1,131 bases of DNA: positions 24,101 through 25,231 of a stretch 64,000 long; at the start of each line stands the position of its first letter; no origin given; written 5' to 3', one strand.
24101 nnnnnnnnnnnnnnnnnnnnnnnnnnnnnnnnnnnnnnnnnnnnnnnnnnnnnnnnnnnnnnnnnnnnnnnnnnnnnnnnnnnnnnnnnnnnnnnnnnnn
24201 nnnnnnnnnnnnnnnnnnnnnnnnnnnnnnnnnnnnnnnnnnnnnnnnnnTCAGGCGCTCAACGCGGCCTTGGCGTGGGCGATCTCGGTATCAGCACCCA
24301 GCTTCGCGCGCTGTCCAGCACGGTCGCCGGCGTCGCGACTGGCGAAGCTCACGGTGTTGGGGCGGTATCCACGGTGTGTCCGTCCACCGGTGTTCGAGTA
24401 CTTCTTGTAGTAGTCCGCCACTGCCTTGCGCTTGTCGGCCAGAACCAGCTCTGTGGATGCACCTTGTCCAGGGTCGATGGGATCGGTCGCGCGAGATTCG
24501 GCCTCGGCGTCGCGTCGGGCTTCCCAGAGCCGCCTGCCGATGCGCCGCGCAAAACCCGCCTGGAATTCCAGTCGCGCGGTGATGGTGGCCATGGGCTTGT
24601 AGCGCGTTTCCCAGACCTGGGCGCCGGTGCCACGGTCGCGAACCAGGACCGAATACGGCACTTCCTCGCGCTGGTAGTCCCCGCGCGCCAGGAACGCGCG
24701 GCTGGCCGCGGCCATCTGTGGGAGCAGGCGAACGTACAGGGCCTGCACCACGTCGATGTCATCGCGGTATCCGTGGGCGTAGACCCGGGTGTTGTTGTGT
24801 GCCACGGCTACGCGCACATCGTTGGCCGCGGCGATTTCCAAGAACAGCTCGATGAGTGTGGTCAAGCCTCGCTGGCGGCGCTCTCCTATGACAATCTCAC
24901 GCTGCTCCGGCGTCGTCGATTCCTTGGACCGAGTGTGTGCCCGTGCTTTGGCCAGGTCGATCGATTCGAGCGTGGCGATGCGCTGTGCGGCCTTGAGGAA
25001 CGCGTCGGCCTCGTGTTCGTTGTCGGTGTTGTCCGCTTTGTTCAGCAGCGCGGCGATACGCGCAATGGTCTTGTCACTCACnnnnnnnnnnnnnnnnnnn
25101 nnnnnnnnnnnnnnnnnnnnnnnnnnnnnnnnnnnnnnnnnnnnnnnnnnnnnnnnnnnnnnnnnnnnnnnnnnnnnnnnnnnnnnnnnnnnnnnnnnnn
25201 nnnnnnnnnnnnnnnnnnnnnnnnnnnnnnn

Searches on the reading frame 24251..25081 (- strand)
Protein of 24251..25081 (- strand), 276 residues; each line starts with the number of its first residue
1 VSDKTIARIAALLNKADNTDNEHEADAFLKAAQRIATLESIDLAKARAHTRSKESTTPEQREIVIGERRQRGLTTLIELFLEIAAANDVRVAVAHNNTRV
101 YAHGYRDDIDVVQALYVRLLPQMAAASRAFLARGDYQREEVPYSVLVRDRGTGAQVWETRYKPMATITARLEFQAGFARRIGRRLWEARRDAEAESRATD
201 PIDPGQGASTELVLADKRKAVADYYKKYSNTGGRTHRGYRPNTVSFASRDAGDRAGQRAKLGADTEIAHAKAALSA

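Call 31: search_protein_families(library=pfam, proteins=[window:24251-25081:-], max_evalue=0.01)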
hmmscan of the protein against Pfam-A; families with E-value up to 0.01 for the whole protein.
window:24251-25081:- (276 aa): 2 families
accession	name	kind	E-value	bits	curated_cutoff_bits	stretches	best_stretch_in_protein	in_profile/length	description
PF10979.13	DUF2786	-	2.3e-09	37.5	23.9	1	4-37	1-34/40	Protein of unknown function (DUF2786)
PF23771.1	DUF7168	-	1.7e-06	28.2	25.5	1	75-198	23-121/140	Domain of unknown function (DUF7168)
